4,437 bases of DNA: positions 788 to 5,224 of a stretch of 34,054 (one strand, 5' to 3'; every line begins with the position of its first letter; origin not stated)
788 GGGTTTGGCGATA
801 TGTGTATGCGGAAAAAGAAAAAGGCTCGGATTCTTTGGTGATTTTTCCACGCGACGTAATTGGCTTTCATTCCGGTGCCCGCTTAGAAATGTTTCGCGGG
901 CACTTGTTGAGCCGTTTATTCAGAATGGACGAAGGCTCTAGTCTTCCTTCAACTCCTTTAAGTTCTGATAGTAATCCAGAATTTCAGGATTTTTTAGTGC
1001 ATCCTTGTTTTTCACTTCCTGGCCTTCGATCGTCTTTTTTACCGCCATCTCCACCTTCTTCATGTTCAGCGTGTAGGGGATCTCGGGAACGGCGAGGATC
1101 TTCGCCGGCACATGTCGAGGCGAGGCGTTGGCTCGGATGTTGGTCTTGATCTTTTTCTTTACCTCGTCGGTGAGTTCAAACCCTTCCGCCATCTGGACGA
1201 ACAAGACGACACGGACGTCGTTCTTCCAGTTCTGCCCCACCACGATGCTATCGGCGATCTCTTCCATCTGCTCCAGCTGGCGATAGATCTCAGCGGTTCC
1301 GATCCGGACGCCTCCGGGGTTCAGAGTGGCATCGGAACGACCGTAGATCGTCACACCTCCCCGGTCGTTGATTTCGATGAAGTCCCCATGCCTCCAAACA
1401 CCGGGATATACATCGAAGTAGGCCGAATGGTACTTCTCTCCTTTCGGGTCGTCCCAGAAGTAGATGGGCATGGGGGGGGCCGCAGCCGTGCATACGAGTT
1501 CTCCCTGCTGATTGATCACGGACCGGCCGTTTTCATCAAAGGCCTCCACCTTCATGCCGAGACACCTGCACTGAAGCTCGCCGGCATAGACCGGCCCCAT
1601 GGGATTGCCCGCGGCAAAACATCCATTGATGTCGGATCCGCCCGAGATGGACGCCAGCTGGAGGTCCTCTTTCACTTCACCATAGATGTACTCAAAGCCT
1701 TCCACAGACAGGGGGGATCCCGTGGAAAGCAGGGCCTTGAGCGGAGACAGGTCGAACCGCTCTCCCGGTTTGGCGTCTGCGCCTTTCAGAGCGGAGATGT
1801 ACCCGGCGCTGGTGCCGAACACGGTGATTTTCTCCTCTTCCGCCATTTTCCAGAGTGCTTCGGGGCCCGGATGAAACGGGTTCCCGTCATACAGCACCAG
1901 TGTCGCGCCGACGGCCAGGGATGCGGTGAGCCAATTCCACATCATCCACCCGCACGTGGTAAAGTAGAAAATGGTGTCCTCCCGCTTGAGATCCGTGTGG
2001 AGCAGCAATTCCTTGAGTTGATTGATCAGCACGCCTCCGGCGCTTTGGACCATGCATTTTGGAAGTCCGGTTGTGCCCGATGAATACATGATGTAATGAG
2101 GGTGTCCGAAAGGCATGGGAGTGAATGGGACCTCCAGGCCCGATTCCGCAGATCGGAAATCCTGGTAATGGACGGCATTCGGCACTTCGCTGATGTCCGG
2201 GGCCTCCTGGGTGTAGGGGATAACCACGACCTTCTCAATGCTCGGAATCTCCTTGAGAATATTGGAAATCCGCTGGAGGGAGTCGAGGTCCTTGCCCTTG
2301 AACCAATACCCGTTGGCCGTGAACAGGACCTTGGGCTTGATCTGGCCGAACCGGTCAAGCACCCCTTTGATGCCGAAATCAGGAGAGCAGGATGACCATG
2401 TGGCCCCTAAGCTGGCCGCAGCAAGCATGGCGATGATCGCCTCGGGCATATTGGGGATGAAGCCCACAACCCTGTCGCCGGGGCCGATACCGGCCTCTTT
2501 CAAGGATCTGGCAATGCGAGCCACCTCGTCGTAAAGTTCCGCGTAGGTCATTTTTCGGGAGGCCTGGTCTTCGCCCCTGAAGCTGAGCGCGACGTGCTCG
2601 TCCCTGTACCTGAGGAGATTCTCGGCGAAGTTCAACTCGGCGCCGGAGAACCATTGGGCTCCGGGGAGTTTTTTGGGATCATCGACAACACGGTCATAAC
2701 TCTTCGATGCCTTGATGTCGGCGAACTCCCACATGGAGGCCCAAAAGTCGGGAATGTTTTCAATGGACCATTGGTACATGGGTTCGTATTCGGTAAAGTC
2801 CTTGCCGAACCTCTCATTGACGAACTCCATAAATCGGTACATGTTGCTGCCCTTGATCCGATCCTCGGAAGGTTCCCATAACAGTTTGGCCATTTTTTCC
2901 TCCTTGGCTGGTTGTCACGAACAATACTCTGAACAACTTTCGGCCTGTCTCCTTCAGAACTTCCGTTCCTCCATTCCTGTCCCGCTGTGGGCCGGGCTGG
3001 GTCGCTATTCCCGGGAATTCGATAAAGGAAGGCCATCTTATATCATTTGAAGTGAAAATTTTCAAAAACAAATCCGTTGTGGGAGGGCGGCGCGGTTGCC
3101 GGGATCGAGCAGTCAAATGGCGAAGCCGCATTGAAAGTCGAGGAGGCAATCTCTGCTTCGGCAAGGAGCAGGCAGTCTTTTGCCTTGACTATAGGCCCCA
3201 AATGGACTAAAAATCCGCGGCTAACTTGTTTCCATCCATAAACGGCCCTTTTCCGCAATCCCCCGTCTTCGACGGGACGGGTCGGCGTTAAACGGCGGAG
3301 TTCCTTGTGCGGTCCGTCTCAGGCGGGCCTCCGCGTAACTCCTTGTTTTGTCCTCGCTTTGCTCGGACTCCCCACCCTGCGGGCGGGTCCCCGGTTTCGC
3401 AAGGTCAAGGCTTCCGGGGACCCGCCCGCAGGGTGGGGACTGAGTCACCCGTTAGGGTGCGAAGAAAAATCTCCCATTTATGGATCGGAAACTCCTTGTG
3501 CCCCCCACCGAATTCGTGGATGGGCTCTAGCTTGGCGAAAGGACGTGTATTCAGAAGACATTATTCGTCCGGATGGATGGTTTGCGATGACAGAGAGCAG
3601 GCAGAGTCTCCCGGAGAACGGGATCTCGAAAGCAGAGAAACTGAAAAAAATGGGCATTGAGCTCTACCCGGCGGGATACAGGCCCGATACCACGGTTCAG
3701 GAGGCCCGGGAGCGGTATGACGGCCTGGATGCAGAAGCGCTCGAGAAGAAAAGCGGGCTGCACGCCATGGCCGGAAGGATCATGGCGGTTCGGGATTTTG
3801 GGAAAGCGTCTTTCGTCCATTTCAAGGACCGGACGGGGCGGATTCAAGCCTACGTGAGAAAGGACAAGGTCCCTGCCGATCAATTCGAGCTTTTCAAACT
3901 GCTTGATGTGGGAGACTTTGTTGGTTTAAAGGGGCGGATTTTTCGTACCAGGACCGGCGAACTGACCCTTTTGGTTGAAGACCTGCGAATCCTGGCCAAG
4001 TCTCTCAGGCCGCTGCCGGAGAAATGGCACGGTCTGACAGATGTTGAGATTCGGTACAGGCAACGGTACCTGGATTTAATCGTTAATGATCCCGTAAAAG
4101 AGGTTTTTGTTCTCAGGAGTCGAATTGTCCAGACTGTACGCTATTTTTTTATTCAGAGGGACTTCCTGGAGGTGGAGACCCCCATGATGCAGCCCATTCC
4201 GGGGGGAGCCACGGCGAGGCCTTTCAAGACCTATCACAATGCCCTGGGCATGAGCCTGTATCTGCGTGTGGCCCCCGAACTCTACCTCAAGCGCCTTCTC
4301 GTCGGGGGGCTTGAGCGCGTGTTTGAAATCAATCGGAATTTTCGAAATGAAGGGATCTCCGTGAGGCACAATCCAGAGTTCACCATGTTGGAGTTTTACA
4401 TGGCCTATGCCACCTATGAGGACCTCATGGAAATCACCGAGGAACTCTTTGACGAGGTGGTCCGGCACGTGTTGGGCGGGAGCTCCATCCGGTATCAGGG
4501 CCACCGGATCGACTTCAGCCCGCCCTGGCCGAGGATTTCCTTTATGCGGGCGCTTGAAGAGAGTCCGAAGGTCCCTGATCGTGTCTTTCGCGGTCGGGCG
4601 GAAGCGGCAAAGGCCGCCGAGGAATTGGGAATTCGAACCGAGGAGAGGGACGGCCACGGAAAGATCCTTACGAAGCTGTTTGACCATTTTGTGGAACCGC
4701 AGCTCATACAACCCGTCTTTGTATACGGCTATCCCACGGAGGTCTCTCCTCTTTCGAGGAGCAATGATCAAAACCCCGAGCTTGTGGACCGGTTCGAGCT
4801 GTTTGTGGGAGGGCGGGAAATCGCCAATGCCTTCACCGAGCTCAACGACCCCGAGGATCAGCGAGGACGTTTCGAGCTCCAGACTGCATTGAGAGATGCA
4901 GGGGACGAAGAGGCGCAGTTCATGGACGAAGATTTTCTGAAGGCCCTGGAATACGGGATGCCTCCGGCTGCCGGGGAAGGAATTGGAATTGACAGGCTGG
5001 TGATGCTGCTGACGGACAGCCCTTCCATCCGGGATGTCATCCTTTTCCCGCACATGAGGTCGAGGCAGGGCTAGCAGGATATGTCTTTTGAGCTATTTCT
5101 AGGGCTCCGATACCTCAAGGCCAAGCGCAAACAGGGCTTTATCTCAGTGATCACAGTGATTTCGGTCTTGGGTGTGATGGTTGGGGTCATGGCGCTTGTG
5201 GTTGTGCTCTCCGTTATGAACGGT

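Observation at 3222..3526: Two diverged, inverted copies of a ~270-nt structured non-coding element; copy 1 is the lysS leader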

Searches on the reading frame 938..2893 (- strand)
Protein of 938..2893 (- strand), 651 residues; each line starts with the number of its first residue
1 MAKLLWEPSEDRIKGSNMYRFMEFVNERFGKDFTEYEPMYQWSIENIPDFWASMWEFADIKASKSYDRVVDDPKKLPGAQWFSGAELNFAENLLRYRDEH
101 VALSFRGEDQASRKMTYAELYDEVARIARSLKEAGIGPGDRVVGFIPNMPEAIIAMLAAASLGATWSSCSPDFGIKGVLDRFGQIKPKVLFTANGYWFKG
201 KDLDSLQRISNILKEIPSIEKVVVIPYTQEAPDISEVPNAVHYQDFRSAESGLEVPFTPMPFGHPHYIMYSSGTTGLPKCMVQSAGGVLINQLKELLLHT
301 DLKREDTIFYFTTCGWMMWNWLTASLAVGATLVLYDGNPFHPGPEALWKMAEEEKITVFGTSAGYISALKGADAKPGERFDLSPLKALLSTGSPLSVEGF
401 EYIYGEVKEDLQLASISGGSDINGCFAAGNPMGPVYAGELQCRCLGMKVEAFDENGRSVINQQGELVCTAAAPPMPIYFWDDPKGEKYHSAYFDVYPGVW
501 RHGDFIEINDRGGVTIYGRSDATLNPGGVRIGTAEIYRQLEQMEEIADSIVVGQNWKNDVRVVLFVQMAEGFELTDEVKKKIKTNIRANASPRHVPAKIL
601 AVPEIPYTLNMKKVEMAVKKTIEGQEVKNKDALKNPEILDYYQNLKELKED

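Call 10: search_protein_families(library=pfam, proteins=[window:938-2893:-])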
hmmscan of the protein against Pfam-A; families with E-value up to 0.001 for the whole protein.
window:938-2893:- (651 aa): 2 families
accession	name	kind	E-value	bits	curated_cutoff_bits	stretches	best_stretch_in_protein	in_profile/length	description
PF00501.34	AMP-binding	-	1e-45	156.7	29.9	1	94-467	6-373/384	AMP-binding enzyme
PF16177.11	ACAS_N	-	3.9e-13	49.4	27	1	36-92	1-54/55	Acetyl-coenzyme A synthetase N-terminus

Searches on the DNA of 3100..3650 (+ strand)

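Call 8: search_rna_families(source=window, start=3100, end=3650, threshold=evalue, max_evalue=10)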
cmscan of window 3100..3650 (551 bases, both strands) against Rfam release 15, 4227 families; matches with E-value up to 10: 19.
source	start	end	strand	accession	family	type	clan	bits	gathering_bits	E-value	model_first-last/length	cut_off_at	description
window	3371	3438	-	RF01011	mir-605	Gene; miRNA;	-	37.9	98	6.6e-06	1-82/82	no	mir-605 microRNA precursor family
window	3365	3448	-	RF03906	mir-3199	Gene; miRNA;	-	36.6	100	7.1e-05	1-87/87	no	mir-3199 microRNA precursor family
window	3358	3449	+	RF00676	mir-127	Gene; miRNA;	-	30.8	60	3e-05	1-97/97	no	mir-127 microRNA precursor family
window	3361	3445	+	RF03389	mir-4738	Gene; miRNA;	-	29.4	81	0.00099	1-87/87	no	mir-4738 microRNA precursor family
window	3370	3437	+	RF00959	mir-612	Gene; miRNA;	-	27.8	100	0.0044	1-86/86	no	mir-612 microRNA precursor family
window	3357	3446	+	RF00770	mir-330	Gene; miRNA;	-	25.7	60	0.0077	1-94/94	no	mir-330 microRNA precursor family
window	3368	3437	+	RF03525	mir-1343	Gene; miRNA;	-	25.4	51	0.057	1-82/82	no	mir-1343 microRNA precursor family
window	3374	3436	-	RF03910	mir-H5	Gene; miRNA;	-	24.3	90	0.46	1-80/80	no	mir-H5 microRNA precursor family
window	3369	3440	+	RF02532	MNV_3UTR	Cis-reg;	-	20.8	70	0.019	32-111/222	no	Murine norovirus 3'UTR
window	3366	3446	-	RF03389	mir-4738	Gene; miRNA;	-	20.6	81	0.24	1-87/87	no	mir-4738 microRNA precursor family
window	3364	3448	-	RF03764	mir-647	Gene; miRNA;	-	19.7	93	1.1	1-86/86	no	mir-647 microRNA precursor family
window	3378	3430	-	RF03379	mir-4667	Gene; miRNA;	-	17.8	68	2.2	1-93/93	no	mir-4667 microRNA precursor family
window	3377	3431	+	RF02010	mir-3180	Gene; miRNA;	-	17.5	99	5.1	1-92/92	no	mir-3180 microRNA precursor family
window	3104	3201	-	RF01720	Pseudomon-Rho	Cis-reg;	-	16.3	45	6.9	1-102/102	no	Pseudomon-Rho RNA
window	3289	3480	+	RF01857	Archaea_SRP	Gene;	CL00003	16.1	96.5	0.16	1-317/317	no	Archaeal signal recognition particle RNA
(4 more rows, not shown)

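Call 45: search_dna_similar(query=window:3222-3533:+, collection=plasmids, mode=distant, max_evalue=0.01)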
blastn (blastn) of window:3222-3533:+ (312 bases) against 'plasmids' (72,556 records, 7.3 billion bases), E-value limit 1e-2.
Records with a match: 1; places in all: 1; records where one place covers at least 80% of the query: 0.
Best place of each record, by identity: 90-95% 1.
By first word of the organism name: Lysinibacillus 1.
By predicted mobility (MOB-suite, as given by PLSDB): non-mobilizable 1.
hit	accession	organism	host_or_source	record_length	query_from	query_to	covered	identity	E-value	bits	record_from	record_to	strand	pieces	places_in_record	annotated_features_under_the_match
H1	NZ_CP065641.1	Lysinibacillus macroides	-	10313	125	155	10%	93.5%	6e-3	48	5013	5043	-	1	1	none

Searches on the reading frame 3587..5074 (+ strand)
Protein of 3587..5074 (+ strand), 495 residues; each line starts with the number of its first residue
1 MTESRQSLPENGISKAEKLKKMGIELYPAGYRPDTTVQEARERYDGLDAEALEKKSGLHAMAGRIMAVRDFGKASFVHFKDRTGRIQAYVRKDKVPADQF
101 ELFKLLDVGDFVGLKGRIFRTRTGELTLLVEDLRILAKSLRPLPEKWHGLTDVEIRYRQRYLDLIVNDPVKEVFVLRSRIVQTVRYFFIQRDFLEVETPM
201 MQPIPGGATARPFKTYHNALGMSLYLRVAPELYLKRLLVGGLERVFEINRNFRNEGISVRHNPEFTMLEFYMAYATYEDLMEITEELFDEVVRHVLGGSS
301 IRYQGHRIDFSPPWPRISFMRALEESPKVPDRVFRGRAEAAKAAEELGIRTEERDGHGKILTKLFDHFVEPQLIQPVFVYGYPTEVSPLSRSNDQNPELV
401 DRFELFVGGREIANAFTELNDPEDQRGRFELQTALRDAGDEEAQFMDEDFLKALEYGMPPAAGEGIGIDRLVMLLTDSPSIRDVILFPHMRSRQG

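Call 10: search_protein_families(library=pfam, proteins=[window:3587-5074:+])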
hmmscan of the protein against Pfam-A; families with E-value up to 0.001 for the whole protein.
window:3587-5074:+ (495 aa): 3 families
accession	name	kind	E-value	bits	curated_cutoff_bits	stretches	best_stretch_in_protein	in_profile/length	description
PF00152.25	tRNA-synt_2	-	2.3e-93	313.1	25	1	153-490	2-307/308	tRNA synthetases class II (D, K and N)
PF01336.31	tRNA_anti-codon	-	3.6e-17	62.5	27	1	62-136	4-75/75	OB-fold nucleic acid binding domain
PF01409.25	tRNA-synt_2d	-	9.4e-05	22.4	19.8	0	244-313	104-172/246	tRNA synthetases class II core domain (F)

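Call 13: find_encoding_contigs(protein=window:3587-5074:+, flank=10000, max_places=10)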
Protein window:3587-5074:+ (495 aa): no gene with exactly this product is on record in the collection.
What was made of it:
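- Tried and rejected: No record was found (call 13).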

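Call 15: find_homologous_proteins(query=window:3587-5074:+, max_evalue=1e-100)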
Query window:3587-5074:+ (495 aa): 8000 proteins with E <= 1e-100 among 8000 candidates; the best 120 are listed.
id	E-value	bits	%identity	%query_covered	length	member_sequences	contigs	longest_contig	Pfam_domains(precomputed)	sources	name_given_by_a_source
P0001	0.0e+0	1113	100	100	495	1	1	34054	PF01336.32,PF00152.26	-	-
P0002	2.9e-246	836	73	100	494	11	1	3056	PF01336.32,PF00152.26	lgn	-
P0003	2.9e-244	829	74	99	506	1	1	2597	PF01336.32,PF00152.26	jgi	jgi:lysyl-tRNA synthetase, class II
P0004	3.0e-241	819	72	99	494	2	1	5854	PF01336.32,PF00152.26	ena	-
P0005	3.4e-241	819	71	100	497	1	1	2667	PF01336.32,PF00152.26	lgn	-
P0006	4.6e-240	815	73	98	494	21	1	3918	PF01336.32,PF00152.26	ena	-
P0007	4.7e-240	815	72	99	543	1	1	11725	PF01336.32,PF00152.26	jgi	-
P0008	1.3e-239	814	71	99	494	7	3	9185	PF01336.32,PF00152.26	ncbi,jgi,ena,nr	ncbi:MAG: lysine--tRNA ligase [Deltaproteobacteria bacterium]|nr:lysine--tRNA ligase [Deltaproteobac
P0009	1.7e-238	810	69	99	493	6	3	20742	PF01409.26,PF01336.32,PF00152.26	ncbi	-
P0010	3.1e-238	809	71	100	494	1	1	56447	PF01336.32,PF00152.26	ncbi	-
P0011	3.6e-238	809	71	100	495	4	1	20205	PF01336.32,PF00152.26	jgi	jgi:lysyl-tRNA synthetase class 2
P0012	5.2e-238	809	72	97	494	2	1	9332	PF01336.32,PF00152.26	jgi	jgi:lysyl-tRNA synthetase class 2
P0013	1.0e-237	808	71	100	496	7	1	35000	PF01336.32,PF00152.26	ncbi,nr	ncbi:MAG: lysine--tRNA ligase [Proteobacteria bacterium]|nr:lysine--tRNA ligase [Pseudomonadota bact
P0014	1.1e-237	808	72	97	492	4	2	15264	PF01336.32,PF00152.26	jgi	jgi:lysyl-tRNA synthetase class 2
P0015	1.3e-237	807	71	100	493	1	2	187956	PF01336.32,PF00152.26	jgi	-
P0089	2.6e-233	793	73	97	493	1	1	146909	PF01336.32,PF00152.26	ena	-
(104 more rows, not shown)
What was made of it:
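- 3587..5074 (+): lysS (class II lysyl-tRNA synthetase). This is the gene whose 5' untranslated region received copy 1. Call 10 (tRNA-synt_2, E = 2e-93) and call 15.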

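Call 62: find_encoding_contigs(protein=P0010, flank=3000, max_places=2)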
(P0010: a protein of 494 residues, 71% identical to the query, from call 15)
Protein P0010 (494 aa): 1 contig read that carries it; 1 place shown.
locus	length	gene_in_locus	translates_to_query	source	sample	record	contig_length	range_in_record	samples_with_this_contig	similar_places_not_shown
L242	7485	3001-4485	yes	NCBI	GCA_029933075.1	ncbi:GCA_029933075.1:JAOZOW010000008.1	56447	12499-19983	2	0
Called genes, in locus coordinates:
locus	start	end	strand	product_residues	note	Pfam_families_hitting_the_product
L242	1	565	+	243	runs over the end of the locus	PF02754:CCG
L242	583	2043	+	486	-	PF02589:LUD_dom, PF13183:Fer4_8, PF13237:Fer4_10 (faint)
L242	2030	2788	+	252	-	PF02589:LUD_dom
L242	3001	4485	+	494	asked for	PF01336:tRNA_anti-codon, PF00152:tRNA-synt_2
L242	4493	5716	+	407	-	PF12704:MacB_PCD, PF02687:FtsX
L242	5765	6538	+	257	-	PF00005:ABC_tran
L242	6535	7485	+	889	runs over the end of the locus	PF08479:POTRA_2 (faint), PF07244:POTRA, PF08478:POTRA_1 (faint), PF25282:POTRA1_3_Toc75 (faint), PF07244:POTRA, PF01103:Omp85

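Call 63: find_encoding_contigs(protein=P0089, flank=3000, max_places=2)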
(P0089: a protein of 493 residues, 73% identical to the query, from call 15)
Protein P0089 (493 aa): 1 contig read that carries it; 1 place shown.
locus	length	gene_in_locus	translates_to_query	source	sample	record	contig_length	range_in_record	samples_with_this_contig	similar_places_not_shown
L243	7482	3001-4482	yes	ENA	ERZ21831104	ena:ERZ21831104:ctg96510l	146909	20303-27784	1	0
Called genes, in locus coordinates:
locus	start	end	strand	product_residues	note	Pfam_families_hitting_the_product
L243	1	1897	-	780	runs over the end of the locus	-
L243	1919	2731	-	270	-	PF07728:AAA_5, PF08406:CbbQ_C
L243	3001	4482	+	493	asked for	PF01336:tRNA_anti-codon, PF00152:tRNA-synt_2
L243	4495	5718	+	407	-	PF12704:MacB_PCD, PF02687:FtsX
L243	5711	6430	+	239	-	PF00005:ABC_tran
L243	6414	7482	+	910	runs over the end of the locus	PF07244:POTRA, PF08478:POTRA_1 (faint), PF08479:POTRA_2 (faint), PF07244:POTRA, PF01103:Omp85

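Call 64: find_encoding_contigs(protein=P0004, flank=3000, max_places=2)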
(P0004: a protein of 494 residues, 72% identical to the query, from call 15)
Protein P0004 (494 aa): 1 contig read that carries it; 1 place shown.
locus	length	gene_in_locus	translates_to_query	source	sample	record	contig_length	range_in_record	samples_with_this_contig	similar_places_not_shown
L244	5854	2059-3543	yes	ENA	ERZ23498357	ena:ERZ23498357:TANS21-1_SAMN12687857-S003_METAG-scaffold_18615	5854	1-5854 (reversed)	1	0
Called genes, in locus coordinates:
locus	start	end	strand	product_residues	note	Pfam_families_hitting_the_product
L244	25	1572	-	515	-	PF09861:Lar_N, PF21113:LarA_C, PF00515:TPR_1 (faint), PF07719:TPR_2 (faint), PF12895:ANAPC3 (faint), PF23914:TPR_CcmH_CycH (weak), PF13414:TPR_11, PF13432:TPR_16 (weak), +5 more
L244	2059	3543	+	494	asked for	PF01336:tRNA_anti-codon, PF00152:tRNA-synt_2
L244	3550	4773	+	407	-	PF12704:MacB_PCD, PF02687:FtsX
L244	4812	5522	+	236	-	PF00005:ABC_tran, PF13304:AAA_21 (faint)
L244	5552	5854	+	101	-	?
